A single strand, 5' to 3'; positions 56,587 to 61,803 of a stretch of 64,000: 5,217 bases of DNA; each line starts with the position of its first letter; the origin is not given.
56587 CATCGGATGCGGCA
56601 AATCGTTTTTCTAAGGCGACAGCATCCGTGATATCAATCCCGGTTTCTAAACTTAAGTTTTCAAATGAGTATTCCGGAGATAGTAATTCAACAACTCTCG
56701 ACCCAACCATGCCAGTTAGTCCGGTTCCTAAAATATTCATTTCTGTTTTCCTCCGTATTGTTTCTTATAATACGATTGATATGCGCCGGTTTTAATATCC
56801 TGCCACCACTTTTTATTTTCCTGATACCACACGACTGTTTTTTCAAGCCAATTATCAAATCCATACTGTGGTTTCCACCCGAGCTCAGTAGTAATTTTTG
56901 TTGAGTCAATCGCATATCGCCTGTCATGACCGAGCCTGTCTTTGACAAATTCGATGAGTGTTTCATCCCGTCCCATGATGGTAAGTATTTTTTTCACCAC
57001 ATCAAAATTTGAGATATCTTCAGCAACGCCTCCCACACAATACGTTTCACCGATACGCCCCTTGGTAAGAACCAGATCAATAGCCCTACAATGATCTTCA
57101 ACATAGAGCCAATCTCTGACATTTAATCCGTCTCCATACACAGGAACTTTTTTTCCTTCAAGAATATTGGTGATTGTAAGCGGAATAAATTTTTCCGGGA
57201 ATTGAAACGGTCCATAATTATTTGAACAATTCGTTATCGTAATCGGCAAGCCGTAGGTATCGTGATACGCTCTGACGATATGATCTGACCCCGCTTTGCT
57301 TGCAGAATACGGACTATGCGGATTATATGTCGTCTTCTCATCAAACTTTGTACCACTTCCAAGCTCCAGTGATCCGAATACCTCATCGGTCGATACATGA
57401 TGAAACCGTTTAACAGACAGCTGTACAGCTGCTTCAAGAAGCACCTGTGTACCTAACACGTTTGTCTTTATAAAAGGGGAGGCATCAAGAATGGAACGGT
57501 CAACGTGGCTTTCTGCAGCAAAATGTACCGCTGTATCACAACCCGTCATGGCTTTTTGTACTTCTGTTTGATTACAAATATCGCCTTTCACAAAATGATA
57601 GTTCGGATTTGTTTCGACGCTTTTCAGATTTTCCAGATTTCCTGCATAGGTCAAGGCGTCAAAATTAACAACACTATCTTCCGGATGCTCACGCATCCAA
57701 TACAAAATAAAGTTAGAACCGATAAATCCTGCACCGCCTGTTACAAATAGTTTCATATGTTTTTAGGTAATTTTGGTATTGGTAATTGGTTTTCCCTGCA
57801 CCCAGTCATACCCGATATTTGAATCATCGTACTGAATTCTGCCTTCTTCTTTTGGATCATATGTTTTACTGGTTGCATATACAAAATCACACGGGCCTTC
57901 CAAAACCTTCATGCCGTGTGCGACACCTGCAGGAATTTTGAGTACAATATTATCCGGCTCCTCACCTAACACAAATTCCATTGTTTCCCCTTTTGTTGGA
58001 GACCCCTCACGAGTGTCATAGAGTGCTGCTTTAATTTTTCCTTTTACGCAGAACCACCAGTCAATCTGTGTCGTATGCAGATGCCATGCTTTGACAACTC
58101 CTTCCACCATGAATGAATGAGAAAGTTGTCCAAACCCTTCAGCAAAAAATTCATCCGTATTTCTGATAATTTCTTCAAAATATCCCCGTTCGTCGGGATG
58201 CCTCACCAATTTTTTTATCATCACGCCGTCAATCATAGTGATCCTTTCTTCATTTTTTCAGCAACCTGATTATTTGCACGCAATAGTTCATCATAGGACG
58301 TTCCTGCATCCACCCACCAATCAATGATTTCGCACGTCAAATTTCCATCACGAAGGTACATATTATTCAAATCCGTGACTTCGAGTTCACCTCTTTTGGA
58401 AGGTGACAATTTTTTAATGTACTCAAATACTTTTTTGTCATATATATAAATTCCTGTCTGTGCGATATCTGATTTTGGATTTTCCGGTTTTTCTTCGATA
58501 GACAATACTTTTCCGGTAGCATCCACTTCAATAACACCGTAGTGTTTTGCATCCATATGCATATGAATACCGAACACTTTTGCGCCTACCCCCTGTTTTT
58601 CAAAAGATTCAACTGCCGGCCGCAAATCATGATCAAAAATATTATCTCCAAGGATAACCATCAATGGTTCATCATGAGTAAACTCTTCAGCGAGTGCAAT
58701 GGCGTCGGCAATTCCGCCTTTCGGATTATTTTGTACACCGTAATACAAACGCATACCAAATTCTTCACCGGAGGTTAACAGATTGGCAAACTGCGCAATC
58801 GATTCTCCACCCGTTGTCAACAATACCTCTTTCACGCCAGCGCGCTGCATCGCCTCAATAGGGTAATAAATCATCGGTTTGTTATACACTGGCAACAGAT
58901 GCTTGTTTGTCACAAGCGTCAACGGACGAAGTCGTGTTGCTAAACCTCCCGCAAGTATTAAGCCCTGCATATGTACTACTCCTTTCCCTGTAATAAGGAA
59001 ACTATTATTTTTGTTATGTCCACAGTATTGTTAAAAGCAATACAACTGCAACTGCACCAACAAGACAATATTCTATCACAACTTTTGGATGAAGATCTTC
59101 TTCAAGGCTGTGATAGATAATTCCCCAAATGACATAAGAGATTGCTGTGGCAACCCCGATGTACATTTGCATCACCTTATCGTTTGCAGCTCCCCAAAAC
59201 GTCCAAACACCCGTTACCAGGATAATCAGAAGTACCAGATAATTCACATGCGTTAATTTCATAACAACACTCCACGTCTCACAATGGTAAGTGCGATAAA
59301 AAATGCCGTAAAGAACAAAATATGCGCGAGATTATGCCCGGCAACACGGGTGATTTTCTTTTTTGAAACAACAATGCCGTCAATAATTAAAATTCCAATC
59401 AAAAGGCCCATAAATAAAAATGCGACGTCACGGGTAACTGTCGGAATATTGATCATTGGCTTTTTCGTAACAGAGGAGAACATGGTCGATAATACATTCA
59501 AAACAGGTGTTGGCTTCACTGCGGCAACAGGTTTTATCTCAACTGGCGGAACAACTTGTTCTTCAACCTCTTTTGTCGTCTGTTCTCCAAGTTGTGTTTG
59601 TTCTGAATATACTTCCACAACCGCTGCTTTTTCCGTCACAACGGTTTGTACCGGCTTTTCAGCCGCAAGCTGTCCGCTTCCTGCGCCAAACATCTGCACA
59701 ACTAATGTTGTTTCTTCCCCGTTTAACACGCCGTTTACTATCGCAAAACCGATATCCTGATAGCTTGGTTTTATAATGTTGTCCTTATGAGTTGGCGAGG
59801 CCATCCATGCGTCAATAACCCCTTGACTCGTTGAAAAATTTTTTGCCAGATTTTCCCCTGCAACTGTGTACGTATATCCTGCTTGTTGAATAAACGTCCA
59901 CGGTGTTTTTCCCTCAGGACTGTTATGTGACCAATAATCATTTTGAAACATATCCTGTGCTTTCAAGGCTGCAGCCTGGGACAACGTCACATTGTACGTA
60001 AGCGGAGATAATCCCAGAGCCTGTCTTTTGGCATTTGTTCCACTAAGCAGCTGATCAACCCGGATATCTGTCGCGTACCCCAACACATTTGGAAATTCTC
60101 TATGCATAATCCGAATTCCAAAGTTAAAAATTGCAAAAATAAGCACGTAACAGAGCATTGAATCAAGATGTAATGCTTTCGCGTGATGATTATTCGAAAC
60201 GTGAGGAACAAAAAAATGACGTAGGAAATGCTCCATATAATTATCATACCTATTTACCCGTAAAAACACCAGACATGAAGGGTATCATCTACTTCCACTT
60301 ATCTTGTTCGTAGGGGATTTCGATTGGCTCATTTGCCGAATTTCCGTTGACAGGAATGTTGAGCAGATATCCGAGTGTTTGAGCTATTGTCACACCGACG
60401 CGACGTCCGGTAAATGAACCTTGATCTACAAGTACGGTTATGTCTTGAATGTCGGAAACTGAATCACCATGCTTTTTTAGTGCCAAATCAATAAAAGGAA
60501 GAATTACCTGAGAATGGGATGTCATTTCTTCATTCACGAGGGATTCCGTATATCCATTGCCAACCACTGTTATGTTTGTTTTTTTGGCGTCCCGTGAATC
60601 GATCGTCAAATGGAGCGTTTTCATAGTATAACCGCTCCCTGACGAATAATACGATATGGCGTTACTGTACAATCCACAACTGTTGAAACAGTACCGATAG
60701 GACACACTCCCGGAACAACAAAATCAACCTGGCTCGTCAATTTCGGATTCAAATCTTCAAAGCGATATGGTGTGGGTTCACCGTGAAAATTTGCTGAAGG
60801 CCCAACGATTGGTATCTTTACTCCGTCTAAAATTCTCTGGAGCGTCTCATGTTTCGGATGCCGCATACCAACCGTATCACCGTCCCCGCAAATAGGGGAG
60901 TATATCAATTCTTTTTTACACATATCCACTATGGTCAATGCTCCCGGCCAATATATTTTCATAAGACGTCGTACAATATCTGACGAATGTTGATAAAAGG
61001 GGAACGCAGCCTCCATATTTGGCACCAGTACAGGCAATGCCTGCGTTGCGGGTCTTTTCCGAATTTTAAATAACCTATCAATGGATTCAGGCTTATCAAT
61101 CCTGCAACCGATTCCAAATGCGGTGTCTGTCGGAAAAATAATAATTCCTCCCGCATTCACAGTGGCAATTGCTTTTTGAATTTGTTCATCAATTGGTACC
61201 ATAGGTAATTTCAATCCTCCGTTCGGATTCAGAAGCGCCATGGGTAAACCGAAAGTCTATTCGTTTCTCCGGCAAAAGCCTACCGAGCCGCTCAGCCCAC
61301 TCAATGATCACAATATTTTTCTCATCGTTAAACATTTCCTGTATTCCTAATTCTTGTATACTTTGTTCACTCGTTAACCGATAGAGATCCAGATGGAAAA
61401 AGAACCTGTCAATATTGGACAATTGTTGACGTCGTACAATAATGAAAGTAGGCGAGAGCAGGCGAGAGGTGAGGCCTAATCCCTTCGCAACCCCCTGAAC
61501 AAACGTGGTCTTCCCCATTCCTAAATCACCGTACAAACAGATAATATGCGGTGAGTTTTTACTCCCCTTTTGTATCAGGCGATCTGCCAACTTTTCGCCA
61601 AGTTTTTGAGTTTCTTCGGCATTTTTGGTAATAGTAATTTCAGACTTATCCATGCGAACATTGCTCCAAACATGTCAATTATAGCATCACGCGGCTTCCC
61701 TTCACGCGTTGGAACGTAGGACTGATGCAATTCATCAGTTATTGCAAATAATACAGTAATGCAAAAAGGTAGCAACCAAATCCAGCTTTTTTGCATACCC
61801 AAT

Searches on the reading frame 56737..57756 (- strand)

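Call 9: search_protein_families(library=pfam, proteins=[window:56737-57756:-], max_evalue=0.001)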
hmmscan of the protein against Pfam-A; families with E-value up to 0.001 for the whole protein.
window:56737-57756:- (339 aa): 7 families
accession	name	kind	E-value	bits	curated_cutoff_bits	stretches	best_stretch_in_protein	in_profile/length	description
PF16363.11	GDP_Man_Dehyd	-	7.5e-84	282.5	27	1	4-306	1-331/332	GDP-mannose 4,6 dehydratase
PF01370.27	Epimerase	-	2.7e-66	223.8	20.9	1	4-242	2-240/240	NAD dependent epimerase/dehydratase family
PF01073.25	3Beta_HSD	-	4.7e-22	78.8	22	1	5-223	2-222/280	3-beta hydroxysteroid dehydrogenase/isomerase family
PF02719.21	Polysacc_synt_2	-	7.3e-16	58.6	20.2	1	4-133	2-138/293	Polysaccharide biosynthesis protein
PF07993.18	NAD_binding_4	-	1.1e-15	58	20.1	1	5-179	1-206/258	Male sterility protein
PF13460.12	NAD_binding_10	-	3e-09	37.4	27.2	1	38-163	26-133/184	NAD(P)H-binding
PF04321.23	RmlD_sub_bind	-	3.7e-09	36.5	27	1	1-167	1-142/287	RmlD substrate binding domain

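Call 58: search_protein_families(library=ncbifam, proteins=[window:56737-57756:-], max_evalue=0.000001)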
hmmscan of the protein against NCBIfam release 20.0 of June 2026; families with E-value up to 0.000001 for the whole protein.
window:56737-57756:- (339 aa): 23 families
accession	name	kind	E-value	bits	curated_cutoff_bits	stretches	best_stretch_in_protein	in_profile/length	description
TIGR01181.1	dTDP_gluc_dehyt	equivalog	9e-145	481.7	365.1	1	3-321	2-321/321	dTDP-glucose 4,6-dehydratase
NF007490.0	PRK10084.1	subfamily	5e-121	404.1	649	1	1-337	1-360/361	dTDP-glucose 4,6-dehydratase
NF007582.0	PRK10217.1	equivalog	5.4e-110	367.8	698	1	2-328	3-348/355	dTDP-glucose 4,6-dehydratase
TIGR04180.1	EDH_00030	hypoth_equivalog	3.7e-47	160.8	475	1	4-298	2-296/297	NAD-dependent 4,6-dehydratase LegB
TIGR01179.1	galE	equivalog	7.5e-33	113.7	262.3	1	2-316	1-330/332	UDP-glucose 4-epimerase GalE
TIGR03466.1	HpnA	hypoth_equivalog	1.1e-25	90.3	367.65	1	1-265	1-250/327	hopanoid-associated sugar epimerase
TIGR02622.1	CDP_4_6_dhtase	equivalog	2.6e-23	82.7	278.45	1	2-316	6-335/352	CDP-glucose 4,6-dehydratase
NF011728.1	PRK15181.1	equivalog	2.3e-18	66.3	760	1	3-314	18-340/348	Vi polysaccharide biosynthesis UDP-N-acetylglucosaminuronic acid C-4 epimerase TviC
TIGR02197.1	heptose_epim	equivalog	6.7e-18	64.9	274.6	1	4-272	2-270/316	ADP-glyceromanno-heptose 6-epimerase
NF052578.1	StrlDmthSdmBMthl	equivalog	1.3e-17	64.6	600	1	2-250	2-236/328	sterol demethylase protein SdmB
NF007956.0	PRK10675.1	subfamily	4.1e-17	62.3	394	1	1-162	1-161/338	UDP-glucose 4-epimerase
TIGR03589.1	PseB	equivalog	3.2e-15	55.9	407.75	1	3-143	7-145/324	UDP-N-acetylglucosamine 4,6-dehydratase (inverting)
TIGR01472.1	gmd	equivalog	2.8e-14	53.1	415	1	54-247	57-256/342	GDP-mannose 4,6-dehydratase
NF042422.1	oxyalk_red_OleD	equivalog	1.4e-13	50.9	580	1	1-236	1-221/329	2-alkyl-3-oxoalkanoate reductase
TIGR01746.1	Thioester-redct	subfamily_domain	4.6e-12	45.9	213.35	1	4-177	3-192/371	thioester reductase domain-containing protein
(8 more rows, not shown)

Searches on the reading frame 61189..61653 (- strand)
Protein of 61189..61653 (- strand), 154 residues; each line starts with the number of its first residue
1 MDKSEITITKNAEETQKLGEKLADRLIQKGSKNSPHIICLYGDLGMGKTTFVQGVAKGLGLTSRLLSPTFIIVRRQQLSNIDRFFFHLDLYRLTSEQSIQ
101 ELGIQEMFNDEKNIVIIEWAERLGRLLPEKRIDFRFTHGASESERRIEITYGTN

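Call 50: search_protein_families(library=pfam, proteins=[window:61189-61653:-], max_evalue=1)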
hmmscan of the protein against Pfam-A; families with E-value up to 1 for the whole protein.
window:61189-61653:- (154 aa): 14 families
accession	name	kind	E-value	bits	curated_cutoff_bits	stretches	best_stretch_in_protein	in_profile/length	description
PF02367.23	TsaE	-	9.6e-34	116.5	26.6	1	10-146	2-127/128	Threonylcarbamoyl adenosine biosynthesis protein TsaE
PF00004.35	AAA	-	0.00036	21.4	21.2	1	38-120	1-66/131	ATPase family associated with various cellular activities (AAA)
PF00931.28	NB-ARC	-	0.0021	17.8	23.5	1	20-58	6-41/248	NB-ARC domain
PF05729.18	NACHT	-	0.0038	17.5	26.7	1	37-59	2-24/167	NACHT domain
PF13191.12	AAA_16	-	0.0048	17.9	32.6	1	24-60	13-49/167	AAA ATPase domain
PF01637.24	ATPase_2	-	0.021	15.1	33.2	1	31-94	16-69/225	ATPase domain predominantly from Archaea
PF24883.2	NPHP3_N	-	0.032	14.8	24.8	1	31-80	18-67/164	Nephrocystin 3, N-terminal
PF25199.1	nSTAND_NTPase5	-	0.034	14.4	34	1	18-54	24-60/145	Novel STAND NTPase 5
PF13401.12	AAA_22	-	0.051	14.3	27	1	35-84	5-50/130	AAA domain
PF00225.29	Kinesin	-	0.051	13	29.3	1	11-81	51-124/327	Kinesin motor domain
PF05496.18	RuvB_N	-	0.065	13.4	27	1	35-79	33-76/159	Holliday junction DNA helicase RuvB P-loop domain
PF25201.1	nSTAND6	-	0.1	13.1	27.7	1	35-85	18-64/148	Novel STAND NTPase 6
PF13479.12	AAA_24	-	0.12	12.7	27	1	37-54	4-21/195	AAA domain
PF00910.28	RNA_helicase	-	0.21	12.5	21.5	1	38-64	1-27/105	RNA helicase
